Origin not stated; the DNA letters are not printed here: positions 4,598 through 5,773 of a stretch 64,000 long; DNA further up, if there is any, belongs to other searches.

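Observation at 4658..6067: Fe-S protein with an unusual contiguous cysteine cluster (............) ahead of a 2x[4Fe-4S] ferredoxin module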

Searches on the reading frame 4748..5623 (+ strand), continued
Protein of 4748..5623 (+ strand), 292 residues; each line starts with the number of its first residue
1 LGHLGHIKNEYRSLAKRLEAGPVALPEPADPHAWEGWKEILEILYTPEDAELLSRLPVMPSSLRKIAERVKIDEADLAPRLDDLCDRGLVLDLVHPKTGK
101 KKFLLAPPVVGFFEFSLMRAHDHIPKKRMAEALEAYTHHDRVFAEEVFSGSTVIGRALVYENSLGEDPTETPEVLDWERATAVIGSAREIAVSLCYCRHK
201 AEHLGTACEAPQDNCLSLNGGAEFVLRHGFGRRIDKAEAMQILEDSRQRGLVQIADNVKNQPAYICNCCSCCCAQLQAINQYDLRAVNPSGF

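Call 27: search_protein_families(library=ncbifam, proteins=[P0230, P0234, P0241, P0254, P0265, P0269, P0189, P0212, P0123, P0233], max_evalue=0.0001)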
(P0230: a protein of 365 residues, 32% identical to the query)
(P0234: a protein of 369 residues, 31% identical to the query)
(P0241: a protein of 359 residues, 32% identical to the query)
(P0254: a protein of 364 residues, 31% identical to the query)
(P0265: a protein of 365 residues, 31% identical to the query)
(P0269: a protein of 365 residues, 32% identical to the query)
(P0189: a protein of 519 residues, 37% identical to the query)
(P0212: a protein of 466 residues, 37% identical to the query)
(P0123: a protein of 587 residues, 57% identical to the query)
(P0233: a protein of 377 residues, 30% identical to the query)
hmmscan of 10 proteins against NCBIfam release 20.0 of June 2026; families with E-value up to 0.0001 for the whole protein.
P0230 (365 aa): 14 families
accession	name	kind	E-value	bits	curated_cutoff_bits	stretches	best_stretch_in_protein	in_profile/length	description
NF041891.1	hdrA_Methbact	equivalog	5.9e-10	38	1300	1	271-331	562-622/762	ferredoxin:CoB-CoM heterodisulfide reductase subunit HdrA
NF005503.0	PRK07118.1-2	equivalog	4.1e-07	29.6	252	1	282-330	139-187/292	RnfABCDGE type electron transport complex subunit B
TIGR01944.1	rnfB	subfamily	4.6e-07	29.6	68.7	1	262-332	94-165/190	RnfABCDGE type electron transport complex subunit B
NF040770.1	hetero_SS_HdrA2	exception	9.1e-07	27.3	1100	1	271-331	567-627/777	CoB-CoM heterodisulfide reductase HdrA2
TIGR04041.1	activase_YjjW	hypoth_equivalog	9.2e-07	28.5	250.2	1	281-331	41-91/276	YjjW family glycine radical enzyme activase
TIGR02700.1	flavo_MJ0208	hypoth_equivalog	1.3e-06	27.8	251.35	1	263-328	130-195/234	dihydromethanopterin reductase (acceptor)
NF005415.0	PRK06991.1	equivalog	6e-06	26.1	281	1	263-330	67-135/284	electron transport complex subunit RsxB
NF045874.1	Vhu_polyferre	exception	1e-05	24.4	600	1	249-329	98-176/381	F420-non-reducing hydrogenase associated-polyferredoxin VhuB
NF043069.1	T4HPD_activ_SAM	equivalog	1.7e-05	24.3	425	1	275-362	45-126/299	trans-4-hydroxy-L-proline dehydratase activase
NF040864.1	HgcB_ferredoxin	equivalog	2.6e-05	23.9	99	1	277-329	10-63/93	mercury methylation ferredoxin HgcB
NF003475.0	PRK05113.1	equivalog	2.8e-05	24.1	203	1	263-330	95-163/190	electron transport complex subunit RsxB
TIGR03294.1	FrhG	equivalog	3.4e-05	23.7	245.5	1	277-323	170-216/228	coenzyme F420 hydrogenase subunit gamma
NF045797.1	DsrO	equivalog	8.1e-05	22.1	200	1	283-343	103-166/235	sulfate reduction electron transfer complex DsrMKJOP subunit DsrO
NF058577.1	FdxA_fam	equivalog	8.6e-05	22.7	65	1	280-326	6-52/52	4Fe-4S ferredoxin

P0234 (369 aa): 70 families (the best 25 are shown)
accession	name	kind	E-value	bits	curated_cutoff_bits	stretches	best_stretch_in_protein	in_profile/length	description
TIGR01944.1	rnfB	subfamily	1.8e-13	50.4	68.7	1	285-354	109-180/190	RnfABCDGE type electron transport complex subunit B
TIGR02700.1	flavo_MJ0208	hypoth_equivalog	3.3e-12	46.2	251.35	1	282-336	141-195/234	dihydromethanopterin reductase (acceptor)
NF005503.0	PRK07118.1-2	equivalog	4.4e-12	45.9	252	1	290-341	139-190/292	RnfABCDGE type electron transport complex subunit B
TIGR02179.1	PorD_KorD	subfamily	1.5e-11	44.2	60.05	1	282-340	18-77/78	2-oxoacid:acceptor oxidoreductase, delta subunit, pyruvate/2-ketoisovalerate family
NF003475.0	PRK05113.1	equivalog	2.3e-11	43.9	203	1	285-352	109-178/190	electron transport complex subunit RsxB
NF045874.1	Vhu_polyferre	exception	5.4e-11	41.8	600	1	254-346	161-254/381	F420-non-reducing hydrogenase associated-polyferredoxin VhuB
NF009053.0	PRK12387.1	subfamily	1.8e-10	40.9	204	1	316-349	36-69/180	formate hydrogenlyase complex iron-sulfur subunit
NF040864.1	HgcB_ferredoxin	equivalog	1.9e-10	40.4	99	1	283-338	8-64/93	mercury methylation ferredoxin HgcB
NF004537.0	PRK05888.1-3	equivalog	2.3e-10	40.3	163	1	313-338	108-133/204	NADH-quinone oxidoreductase subunit NuoI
NF040770.1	hetero_SS_HdrA2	exception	3e-10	38.9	1100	1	280-342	568-630/777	CoB-CoM heterodisulfide reductase HdrA2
NF045790.1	OxalOxreddelta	equivalog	5.1e-10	39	230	1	276-341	247-312/316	oxalate oxidoreductase subunit delta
NF040684.1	PorD_Arch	equivalog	6e-10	39.1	120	1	277-339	20-83/85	pyruvate synthase subunit PorD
NF058577.1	FdxA_fam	equivalog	7.9e-10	38.8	65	1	289-334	7-52/52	4Fe-4S ferredoxin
NF043069.1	T4HPD_activ_SAM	equivalog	1.9e-09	37.3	425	1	283-336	45-98/299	trans-4-hydroxy-L-proline dehydratase activase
TIGR01971.1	NuoI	subfamily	3.4e-09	36.4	113.05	1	312-340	75-103/121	NADH-quinone oxidoreductase, chain I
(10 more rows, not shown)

P0241 (359 aa): 22 families
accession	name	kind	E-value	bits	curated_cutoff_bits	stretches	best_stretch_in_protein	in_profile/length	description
TIGR01944.1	rnfB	subfamily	5.3e-10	39.2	68.7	1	266-338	99-171/190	RnfABCDGE type electron transport complex subunit B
NF045874.1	Vhu_polyferre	exception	2e-08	33.4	600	1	262-332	110-179/381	F420-non-reducing hydrogenase associated-polyferredoxin VhuB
TIGR02700.1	flavo_MJ0208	hypoth_equivalog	2.3e-08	33.6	251.35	1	270-350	138-217/234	dihydromethanopterin reductase (acceptor)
NF005415.0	PRK06991.1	equivalog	2.7e-08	33.8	281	1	264-329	69-134/284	electron transport complex subunit RsxB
NF003475.0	PRK05113.1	equivalog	4.8e-08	33.1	203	1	265-333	98-166/190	electron transport complex subunit RsxB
NF041891.1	hdrA_Methbact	equivalog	2.1e-07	29.6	1300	1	270-330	562-621/762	ferredoxin:CoB-CoM heterodisulfide reductase subunit HdrA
NF040770.1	hetero_SS_HdrA2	exception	2.1e-07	29.5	1100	1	268-330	565-626/777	CoB-CoM heterodisulfide reductase HdrA2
NF007202.0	PRK09623.1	equivalog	2.8e-07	30.8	166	1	272-333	43-104/105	3-methyl-2-oxobutanoate dehydrogenase subunit delta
NF040864.1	HgcB_ferredoxin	equivalog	1.1e-06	28.4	99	1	276-329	10-63/93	mercury methylation ferredoxin HgcB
NF005503.0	PRK07118.1-2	equivalog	1.7e-06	27.5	252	1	281-334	139-191/292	RnfABCDGE type electron transport complex subunit B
NF005504.0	PRK07118.1-3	equivalog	2e-06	27.4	437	1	242-332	100-193/293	Fe-S cluster domain-containing protein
NF058577.1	FdxA_fam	equivalog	4.4e-06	26.8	65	1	279-325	6-51/52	4Fe-4S ferredoxin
TIGR03294.1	FrhG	equivalog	6e-06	26.1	245.5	1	277-327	171-220/228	coenzyme F420 hydrogenase subunit gamma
NF043069.1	T4HPD_activ_SAM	equivalog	2e-05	24.1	425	1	276-332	47-102/299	trans-4-hydroxy-L-proline dehydratase activase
NF005505.0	PRK07118.1-4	equivalog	2.2e-05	24.1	378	1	292-333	153-194/265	Fe-S cluster domain-containing protein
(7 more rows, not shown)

P0254 (364 aa): 38 families (the best 25 are shown)
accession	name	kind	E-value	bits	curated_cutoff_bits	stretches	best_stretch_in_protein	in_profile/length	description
NF058577.1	FdxA_fam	equivalog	6e-12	45.6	65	1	285-331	6-52/52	4Fe-4S ferredoxin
TIGR02700.1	flavo_MJ0208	hypoth_equivalog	5.1e-11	42.3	251.35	1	281-333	143-195/234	dihydromethanopterin reductase (acceptor)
NF041891.1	hdrA_Methbact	equivalog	5.1e-11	41.5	1300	1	274-335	560-621/762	ferredoxin:CoB-CoM heterodisulfide reductase subunit HdrA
NF040864.1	HgcB_ferredoxin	equivalog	4.3e-10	39.3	99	1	282-337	10-66/93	mercury methylation ferredoxin HgcB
NF040770.1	hetero_SS_HdrA2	exception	1.1e-09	37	1100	1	276-336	567-627/777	CoB-CoM heterodisulfide reductase HdrA2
NF005415.0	PRK06991.1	equivalog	4.1e-09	36.5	281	1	274-336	73-136/284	electron transport complex subunit RsxB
TIGR01944.1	rnfB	subfamily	1.1e-08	34.9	68.7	1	279-339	106-167/190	RnfABCDGE type electron transport complex subunit B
NF045874.1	Vhu_polyferre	exception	1.1e-08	34.2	600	1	285-337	127-179/381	F420-non-reducing hydrogenase associated-polyferredoxin VhuB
NF038196.1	ferrodoxin_EFR1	subfamily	1.6e-08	34.9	75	1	224-336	125-233/242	EFR1 family ferrodoxin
NF005503.0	PRK07118.1-2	equivalog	1.9e-08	33.9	252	1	286-338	138-190/292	RnfABCDGE type electron transport complex subunit B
NF005506.0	PRK07118.1-5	equivalog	5.2e-08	32.6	388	1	286-341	141-196/279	Fe-S cluster domain-containing protein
NF043069.1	T4HPD_activ_SAM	equivalog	8.1e-08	32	425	1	282-333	47-98/299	trans-4-hydroxy-L-proline dehydratase activase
NF010369.0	PRK13795.1-4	equivalog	8.6e-08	30.8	1086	1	286-332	576-624/633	hypothetical protein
TIGR02179.1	PorD_KorD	subfamily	9.5e-08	32.1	60.05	1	284-336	23-76/78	2-oxoacid:acceptor oxidoreductase, delta subunit, pyruvate/2-ketoisovalerate family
TIGR02912.1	sulfite_red_C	equivalog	1.4e-07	30.8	324.1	1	282-345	165-231/314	sulfite reductase subunit C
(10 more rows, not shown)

P0265 (365 aa): 30 families (the best 25 are shown)
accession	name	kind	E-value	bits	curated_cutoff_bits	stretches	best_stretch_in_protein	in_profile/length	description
NF038196.1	ferrodoxin_EFR1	subfamily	2.5e-10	40.8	75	1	281-333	182-233/242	EFR1 family ferrodoxin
NF040770.1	hetero_SS_HdrA2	exception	6.9e-09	34.4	1100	1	265-335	558-629/777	CoB-CoM heterodisulfide reductase HdrA2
NF041891.1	hdrA_Methbact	equivalog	9.3e-09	34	1300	1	277-335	565-624/762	ferredoxin:CoB-CoM heterodisulfide reductase subunit HdrA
NF058577.1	FdxA_fam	equivalog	1.4e-08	34.8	65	1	283-328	6-52/52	4Fe-4S ferredoxin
TIGR01944.1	rnfB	subfamily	2.2e-08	33.9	68.7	1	275-340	104-171/190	RnfABCDGE type electron transport complex subunit B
NF045874.1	Vhu_polyferre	exception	5.4e-07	28.7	600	1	283-335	127-180/381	F420-non-reducing hydrogenase associated-polyferredoxin VhuB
NF003475.0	PRK05113.1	equivalog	1.1e-06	28.7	203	1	276-340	105-171/190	electron transport complex subunit RsxB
TIGR03224.1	benzo_boxA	equivalog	1.2e-06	27.8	459.2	1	281-339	7-66/411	benzoyl-CoA 2,3-epoxidase subunit BoxA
NF045992.1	CircClkLdpA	equivalog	1.7e-06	27.4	450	1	281-340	100-163/360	circadian clock protein LdpA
NF045490.1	FdxA_Protbact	equivalog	3.1e-06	27.4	135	0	304-336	30-62/104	ferredoxin FdxA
TIGR03294.1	FrhG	equivalog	3.1e-06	27.1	245.5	1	281-327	171-218/228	coenzyme F420 hydrogenase subunit gamma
NF043069.1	T4HPD_activ_SAM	equivalog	6.1e-06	25.8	425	1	281-329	48-97/299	trans-4-hydroxy-L-proline dehydratase activase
TIGR02179.1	PorD_KorD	subfamily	9.2e-06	25.7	60.05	1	281-331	22-74/78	2-oxoacid:acceptor oxidoreductase, delta subunit, pyruvate/2-ketoisovalerate family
NF005415.0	PRK06991.1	equivalog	1.2e-05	25.1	281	1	266-333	67-136/284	electron transport complex subunit RsxB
NF040864.1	HgcB_ferredoxin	equivalog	1.3e-05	24.9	99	1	280-333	10-65/93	mercury methylation ferredoxin HgcB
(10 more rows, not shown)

P0269 (365 aa): 45 families (the best 25 are shown)
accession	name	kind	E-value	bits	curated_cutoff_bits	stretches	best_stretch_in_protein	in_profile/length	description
NF041891.1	hdrA_Methbact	equivalog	1.5e-12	46.6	1300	1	273-337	565-629/762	ferredoxin:CoB-CoM heterodisulfide reductase subunit HdrA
NF040770.1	hetero_SS_HdrA2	exception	2.6e-12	45.7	1100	1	271-338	568-635/777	CoB-CoM heterodisulfide reductase HdrA2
NF005506.0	PRK07118.1-5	equivalog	2.2e-11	43.7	388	1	282-337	143-198/279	Fe-S cluster domain-containing protein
NF005503.0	PRK07118.1-2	equivalog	1.4e-10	40.9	252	1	282-330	140-188/292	RnfABCDGE type electron transport complex subunit B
TIGR02179.1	PorD_KorD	subfamily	3.9e-10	39.7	60.05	1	278-331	23-77/78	2-oxoacid:acceptor oxidoreductase, delta subunit, pyruvate/2-ketoisovalerate family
NF041778.1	hetero_SS_HdrA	equivalog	4.9e-10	37.9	1400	1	271-328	578-635/771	ferredoxin:CoB-CoM heterodisulfide reductase subunit HdrA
TIGR04105.1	FeFe_hydrog_B1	subfamily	1.5e-09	37.1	450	1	281-335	112-168/462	monomeric [FeFe] hydrogenase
TIGR01944.1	rnfB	subfamily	1.7e-09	37.5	68.7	1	275-335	108-169/190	RnfABCDGE type electron transport complex subunit B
TIGR04041.1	activase_YjjW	hypoth_equivalog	2.4e-09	37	250.2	1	281-331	42-92/276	YjjW family glycine radical enzyme activase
NF007202.0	PRK09623.1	equivalog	2.7e-09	37.3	166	1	272-331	43-103/105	3-methyl-2-oxobutanoate dehydrogenase subunit delta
TIGR02700.1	flavo_MJ0208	hypoth_equivalog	1.6e-08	34.1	251.35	1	267-328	135-196/234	dihydromethanopterin reductase (acceptor)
NF045790.1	OxalOxreddelta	equivalog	1.7e-08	34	230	1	278-331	258-311/316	oxalate oxidoreductase subunit delta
NF004537.0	PRK05888.1-3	equivalog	1.8e-08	34.1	163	0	305-330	109-134/204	NADH-quinone oxidoreductase subunit NuoI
TIGR03294.1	FrhG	equivalog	2.1e-08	34.2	245.5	1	277-323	171-217/228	coenzyme F420 hydrogenase subunit gamma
NF043069.1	T4HPD_activ_SAM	equivalog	3e-08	33.4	425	1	279-331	50-102/299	trans-4-hydroxy-L-proline dehydratase activase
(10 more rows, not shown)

P0189 (519 aa): 40 families (the best 25 are shown)
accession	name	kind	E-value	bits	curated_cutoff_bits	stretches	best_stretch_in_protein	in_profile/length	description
NF042909.1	FMH_DH_FwdF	exception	5.7e-10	38.8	375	1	359-443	13-77/336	tungsten-dependent formylmethanofuran dehydrogenase subunit FwdF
TIGR02936.1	fdxN_nitrog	equivalog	1.7e-09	37.7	80.55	1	347-437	7-86/91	ferredoxin III, nif-specific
NF004914.0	PRK06273.1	equivalog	1.8e-09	37.6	163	1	355-390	45-79/167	ferredoxin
NF045490.1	FdxA_Protbact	equivalog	5.4e-09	36.2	135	1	333-402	11-81/104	ferredoxin FdxA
TIGR02179.1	PorD_KorD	subfamily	1.7e-08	34.5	60.05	1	409-443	43-77/78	2-oxoacid:acceptor oxidoreductase, delta subunit, pyruvate/2-ketoisovalerate family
NF005503.0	PRK07118.1-2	equivalog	4.5e-08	32.7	252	1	414-452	160-198/292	RnfABCDGE type electron transport complex subunit B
NF010590.0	PRK13984.1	equivalog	8.5e-08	30.8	946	0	361-396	50-85/611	putative oxidoreductase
TIGR01971.1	NuoI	subfamily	9.7e-08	31.6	113.05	1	361-453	42-113/121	NADH-quinone oxidoreductase, chain I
NF045480.1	FdxA_Actino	equivalog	1.4e-07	31.7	125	1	355-387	32-64/107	ferredoxin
NF005506.0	PRK07118.1-5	equivalog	2e-07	30.7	388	0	333-395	142-204/279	Fe-S cluster domain-containing protein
NF005415.0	PRK06991.1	equivalog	2.7e-07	30.5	281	0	346-378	70-102/284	electron transport complex subunit RsxB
NF038196.1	ferrodoxin_EFR1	subfamily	6.1e-07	29.7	75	1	337-387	161-210/242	EFR1 family ferrodoxin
NF040770.1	hetero_SS_HdrA2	exception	6.6e-07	27.8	1100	0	329-386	577-631/777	CoB-CoM heterodisulfide reductase HdrA2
NF058577.1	FdxA_fam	equivalog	9e-07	29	65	0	349-377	24-52/52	4Fe-4S ferredoxin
NF007205.0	PRK09626.1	equivalog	1.1e-06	28.6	93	0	351-383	44-76/105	2-oxoglutarate-acceptor oxidoreductase subunit OorD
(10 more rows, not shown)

P0212 (466 aa): 9 families
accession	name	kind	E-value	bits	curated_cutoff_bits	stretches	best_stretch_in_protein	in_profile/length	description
NF042909.1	FMH_DH_FwdF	exception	2.4e-07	30.2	375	1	314-385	15-81/336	tungsten-dependent formylmethanofuran dehydrogenase subunit FwdF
TIGR02936.1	fdxN_nitrog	equivalog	7.1e-07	29.3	80.55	1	299-375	6-86/91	ferredoxin III, nif-specific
NF040864.1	HgcB_ferredoxin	equivalog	1.6e-06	27.9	99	1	311-379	11-64/93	mercury methylation ferredoxin HgcB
TIGR02512.1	FeFe_hydrog_A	subfamily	2.7e-06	26.5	405.95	1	311-388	4-79/375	[FeFe] hydrogenase, group A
NF007205.0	PRK09626.1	equivalog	3e-06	27.2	93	1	312-381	15-76/105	2-oxoglutarate-acceptor oxidoreductase subunit OorD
TIGR02179.1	PorD_KorD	subfamily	8.5e-06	25.8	60.05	0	354-379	50-75/78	2-oxoacid:acceptor oxidoreductase, delta subunit, pyruvate/2-ketoisovalerate family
NF040770.1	hetero_SS_HdrA2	exception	1.2e-05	23.7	1100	1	298-381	561-628/777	CoB-CoM heterodisulfide reductase HdrA2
NF045490.1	FdxA_Protbact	equivalog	4.7e-05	23.6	135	0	312-337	36-61/104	ferredoxin FdxA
NF003475.0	PRK05113.1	equivalog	9.4e-05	22.4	203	0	301-332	100-131/190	electron transport complex subunit RsxB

P0123 (587 aa): 0 families

P0233 (377 aa): 37 families (the best 25 are shown)
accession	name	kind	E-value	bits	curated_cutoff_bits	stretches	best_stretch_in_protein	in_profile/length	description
TIGR02179.1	PorD_KorD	subfamily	3.8e-12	46.1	60.05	1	287-350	17-76/78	2-oxoacid:acceptor oxidoreductase, delta subunit, pyruvate/2-ketoisovalerate family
NF007202.0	PRK09623.1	equivalog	2.7e-11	43.7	166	1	278-352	32-104/105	3-methyl-2-oxobutanoate dehydrogenase subunit delta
TIGR01944.1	rnfB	subfamily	2.6e-10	40.2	68.7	1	285-360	103-175/190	RnfABCDGE type electron transport complex subunit B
NF040684.1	PorD_Arch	equivalog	1.1e-09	38.2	120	1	287-350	24-83/85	pyruvate synthase subunit PorD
NF004541.0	PRK05888.2-2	equivalog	1.8e-09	37.6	217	1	292-347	58-112/168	NADH-quinone oxidoreductase subunit NuoI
NF007203.0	PRK09624.1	equivalog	2.1e-08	34.4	171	1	287-351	43-103/105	pyuvate ferredoxin oxidoreductase subunit delta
NF009053.0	PRK12387.1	subfamily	6.7e-08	32.5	204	1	290-349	33-93/180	formate hydrogenlyase complex iron-sulfur subunit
NF005415.0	PRK06991.1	equivalog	1.8e-07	31.1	281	1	288-349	78-135/284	electron transport complex subunit RsxB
TIGR02936.1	fdxN_nitrog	equivalog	2.4e-07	30.8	80.55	0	281-316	8-42/91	ferredoxin III, nif-specific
TIGR01971.1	NuoI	subfamily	2.7e-07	30.2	113.05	1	293-349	40-101/121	NADH-quinone oxidoreductase, chain I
NF003475.0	PRK05113.1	equivalog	4.7e-07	29.9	203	1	279-351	98-165/190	electron transport complex subunit RsxB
NF041778.1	hetero_SS_HdrA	equivalog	5.6e-07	27.8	1400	1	289-348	581-635/771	ferredoxin:CoB-CoM heterodisulfide reductase subunit HdrA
NF004536.0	PRK05888.1-1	equivalog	6.3e-07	28.9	212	1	294-349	57-117/180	NADH-quinone oxidoreductase subunit NuoI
NF004537.0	PRK05888.1-3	equivalog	6.9e-07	29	163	1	295-348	68-132/204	NADH-quinone oxidoreductase subunit NuoI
NF040770.1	hetero_SS_HdrA2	exception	2.3e-06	26.1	1100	1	289-348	571-625/777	CoB-CoM heterodisulfide reductase HdrA2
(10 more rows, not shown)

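Call 33: find_encoding_contigs(protein=P0265, flank=8000, max_places=4)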
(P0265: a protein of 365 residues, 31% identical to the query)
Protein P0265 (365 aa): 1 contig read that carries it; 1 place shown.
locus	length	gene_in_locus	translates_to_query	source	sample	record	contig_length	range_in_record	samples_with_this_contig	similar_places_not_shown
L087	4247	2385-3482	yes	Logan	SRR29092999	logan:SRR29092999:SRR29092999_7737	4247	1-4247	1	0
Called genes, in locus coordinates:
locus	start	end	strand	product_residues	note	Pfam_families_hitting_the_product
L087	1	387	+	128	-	?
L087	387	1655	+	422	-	PF05221:AdoHcyase, PF00670:AdoHcyase_NAD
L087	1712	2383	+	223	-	PF02492:cobW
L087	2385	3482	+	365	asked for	PF13187:Fer4_9 (faint), PF12797:Fer4_2 (faint), PF00037:Fer4 (weak), PF12838:Fer4_7 (weak), PF13237:Fer4_10 (weak), PF14697:Fer4_21, PF00037:Fer4, PF12837:Fer4_6 (weak)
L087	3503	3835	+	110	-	PF01155:HypA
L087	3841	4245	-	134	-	?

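Call 34: find_encoding_contigs(protein=P0234, flank=8000, max_places=4)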
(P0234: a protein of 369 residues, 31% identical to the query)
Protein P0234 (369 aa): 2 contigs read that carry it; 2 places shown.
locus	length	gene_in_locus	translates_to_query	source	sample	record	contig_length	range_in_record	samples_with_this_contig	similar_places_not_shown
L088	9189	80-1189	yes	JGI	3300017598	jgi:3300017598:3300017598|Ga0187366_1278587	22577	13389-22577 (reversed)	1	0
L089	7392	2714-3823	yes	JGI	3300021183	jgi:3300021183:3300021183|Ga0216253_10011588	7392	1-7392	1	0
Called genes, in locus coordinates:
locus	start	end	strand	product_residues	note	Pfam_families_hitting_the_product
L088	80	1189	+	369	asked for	PF13484:Fer4_16 (faint), PF00037:Fer4, PF12837:Fer4_6 (weak), PF13237:Fer4_10, PF14697:Fer4_21, PF13187:Fer4_9 (weak), PF12797:Fer4_2 (weak), PF00037:Fer4 (weak), +4 more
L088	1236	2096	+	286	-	PF05853:BKACE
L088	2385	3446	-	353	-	PF00890:FAD_binding_2 (weak), PF01266:DAO (weak), PF01593:Amino_oxidase (faint), PF12831:FAD_oxidored (weak), PF13450:NAD_binding_8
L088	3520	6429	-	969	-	PF02913:FAD-oxidase_C (faint), PF01565:FAD_binding_4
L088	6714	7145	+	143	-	PF02036:SCP2 (weak)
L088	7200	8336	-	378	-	PF02771:Acyl-CoA_dh_N, PF02770:Acyl-CoA_dh_M, PF00441:Acyl-CoA_dh_1, PF08028:Acyl-CoA_dh_2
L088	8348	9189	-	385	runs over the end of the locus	PF02771:Acyl-CoA_dh_N, PF02770:Acyl-CoA_dh_M, PF00441:Acyl-CoA_dh_1, PF08028:Acyl-CoA_dh_2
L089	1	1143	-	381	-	?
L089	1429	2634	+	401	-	PF01266:DAO (faint), PF01494:FAD_binding_3, PF12831:FAD_oxidored (weak)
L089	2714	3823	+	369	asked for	PF13484:Fer4_16 (faint), PF00037:Fer4, PF12837:Fer4_6 (weak), PF13237:Fer4_10, PF14697:Fer4_21, PF13187:Fer4_9 (weak), PF12797:Fer4_2 (weak), PF00037:Fer4 (weak), +4 more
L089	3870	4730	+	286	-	PF05853:BKACE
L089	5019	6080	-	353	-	PF00890:FAD_binding_2 (weak), PF01266:DAO (weak), PF01593:Amino_oxidase (faint), PF12831:FAD_oxidored (weak), PF13450:NAD_binding_8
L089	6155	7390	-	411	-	?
